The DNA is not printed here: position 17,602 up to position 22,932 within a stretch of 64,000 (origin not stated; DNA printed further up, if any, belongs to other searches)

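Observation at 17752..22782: Giant cadherin/dystroglycan-type protein with a contradictory targeting architecture: lipobox signal, 19-Pro stalk and acidic T1SS-like C-terminal tail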

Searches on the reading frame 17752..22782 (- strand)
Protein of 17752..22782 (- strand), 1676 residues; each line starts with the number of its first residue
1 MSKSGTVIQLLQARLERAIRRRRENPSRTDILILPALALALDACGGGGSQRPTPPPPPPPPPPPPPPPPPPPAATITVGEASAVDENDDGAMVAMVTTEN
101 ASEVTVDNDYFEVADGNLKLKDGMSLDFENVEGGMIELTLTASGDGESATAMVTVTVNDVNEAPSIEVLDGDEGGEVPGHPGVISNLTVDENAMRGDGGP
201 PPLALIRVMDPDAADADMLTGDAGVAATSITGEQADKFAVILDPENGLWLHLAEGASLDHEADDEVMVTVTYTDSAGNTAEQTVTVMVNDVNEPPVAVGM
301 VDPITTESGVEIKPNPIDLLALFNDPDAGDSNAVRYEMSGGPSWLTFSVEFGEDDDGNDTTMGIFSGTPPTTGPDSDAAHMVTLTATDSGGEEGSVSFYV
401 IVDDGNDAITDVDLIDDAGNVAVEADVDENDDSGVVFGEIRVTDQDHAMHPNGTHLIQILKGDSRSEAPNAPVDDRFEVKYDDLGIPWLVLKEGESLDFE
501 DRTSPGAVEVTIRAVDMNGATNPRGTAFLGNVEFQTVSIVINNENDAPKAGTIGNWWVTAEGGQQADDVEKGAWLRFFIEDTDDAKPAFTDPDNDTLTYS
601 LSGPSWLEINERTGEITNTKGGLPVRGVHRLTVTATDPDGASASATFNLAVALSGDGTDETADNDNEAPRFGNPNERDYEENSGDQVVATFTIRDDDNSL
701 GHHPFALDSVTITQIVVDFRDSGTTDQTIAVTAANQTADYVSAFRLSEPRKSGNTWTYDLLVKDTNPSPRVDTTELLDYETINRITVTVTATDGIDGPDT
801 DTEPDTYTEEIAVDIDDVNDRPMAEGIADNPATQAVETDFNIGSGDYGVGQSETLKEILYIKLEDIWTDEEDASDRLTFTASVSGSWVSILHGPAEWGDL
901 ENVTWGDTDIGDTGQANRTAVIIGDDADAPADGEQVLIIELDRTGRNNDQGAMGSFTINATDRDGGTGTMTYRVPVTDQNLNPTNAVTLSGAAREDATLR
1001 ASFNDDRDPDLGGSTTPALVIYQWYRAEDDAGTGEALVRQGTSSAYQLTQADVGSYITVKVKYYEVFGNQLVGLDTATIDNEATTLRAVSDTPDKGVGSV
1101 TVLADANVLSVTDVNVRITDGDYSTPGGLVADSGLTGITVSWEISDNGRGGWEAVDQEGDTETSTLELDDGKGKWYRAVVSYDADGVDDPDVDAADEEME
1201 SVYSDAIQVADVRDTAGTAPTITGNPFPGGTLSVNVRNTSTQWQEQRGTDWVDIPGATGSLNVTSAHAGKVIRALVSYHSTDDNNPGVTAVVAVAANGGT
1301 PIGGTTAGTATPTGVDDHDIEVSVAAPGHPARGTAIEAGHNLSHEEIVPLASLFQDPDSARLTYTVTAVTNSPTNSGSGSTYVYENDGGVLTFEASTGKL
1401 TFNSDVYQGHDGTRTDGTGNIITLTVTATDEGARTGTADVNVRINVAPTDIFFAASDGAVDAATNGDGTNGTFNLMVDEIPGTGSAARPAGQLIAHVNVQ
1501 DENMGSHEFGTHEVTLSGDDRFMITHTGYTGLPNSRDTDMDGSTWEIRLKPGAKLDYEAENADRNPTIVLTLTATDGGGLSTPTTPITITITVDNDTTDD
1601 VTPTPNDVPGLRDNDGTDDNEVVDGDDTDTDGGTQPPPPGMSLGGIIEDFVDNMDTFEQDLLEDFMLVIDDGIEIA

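Call 6: search_protein_families(library=pfam, proteins=[window:17752-22782:-], max_evalue=0.1)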
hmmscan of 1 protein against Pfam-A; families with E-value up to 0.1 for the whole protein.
window:17752-22782:- (1676 aa): 6 families
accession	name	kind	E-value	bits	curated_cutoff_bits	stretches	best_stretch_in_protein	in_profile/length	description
PF00028.23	Cadherin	-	5e-26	91.4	28.8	3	209-289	16-91/93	Cadherin domain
PF05345.18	He_PIG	-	2.6e-13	50.6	24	2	587-651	26-95/96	Putative Ig domain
PF23197.1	IG_AIR9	-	0.00012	22.3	27.5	1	1011-1060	24-69/87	AIR9 A9 domain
PF17803.7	Cadherin_4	-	0.0021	18.9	25.1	1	282-334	1-50/71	Bacterial cadherin-like domain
PF18957.6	RibLong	-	0.0034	18.6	27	1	590-651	31-92/93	Long Rib domain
PF17963.7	Big_9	-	0.0074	17.6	23.6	1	590-649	28-88/89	Bacterial Ig domain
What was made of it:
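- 17890..22566 (-): Body: tandem cadherin-like, He_PIG and Ig-like beta-sandwich domains. Pfam (call 6).
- On Cadherin-domain proteins (Pfam PF00028): E=5e-26, 91 bits against a cut-off of 28.8, in 3 stretches (call 6).
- On He_PIG / dystroglycan-type Ig domain (PF05345): Best stretch is residues 587-651 (call 6).
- Checked: Pfam gives Cadherin E=5e-26 in 3 stretches and He_PIG E=2.6e-13 (call 6).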

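Call 9: search_protein_families(library=ncbifam, proteins=[window:17752-22782:-], max_evalue=1)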
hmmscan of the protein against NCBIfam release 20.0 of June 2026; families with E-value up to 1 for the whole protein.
window:17752-22782:- (1676 aa): 2 families
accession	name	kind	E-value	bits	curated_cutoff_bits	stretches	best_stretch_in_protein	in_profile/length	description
NF012211.1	tand_rpt_95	domain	0.01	15.7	90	2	134-167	60-94/98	tandem-95 repeat protein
NF058595.1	invert_tail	domain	0.21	11.9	37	1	11-57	39-85/113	lipo-invert putative C-terminal anchoring domain-containing protein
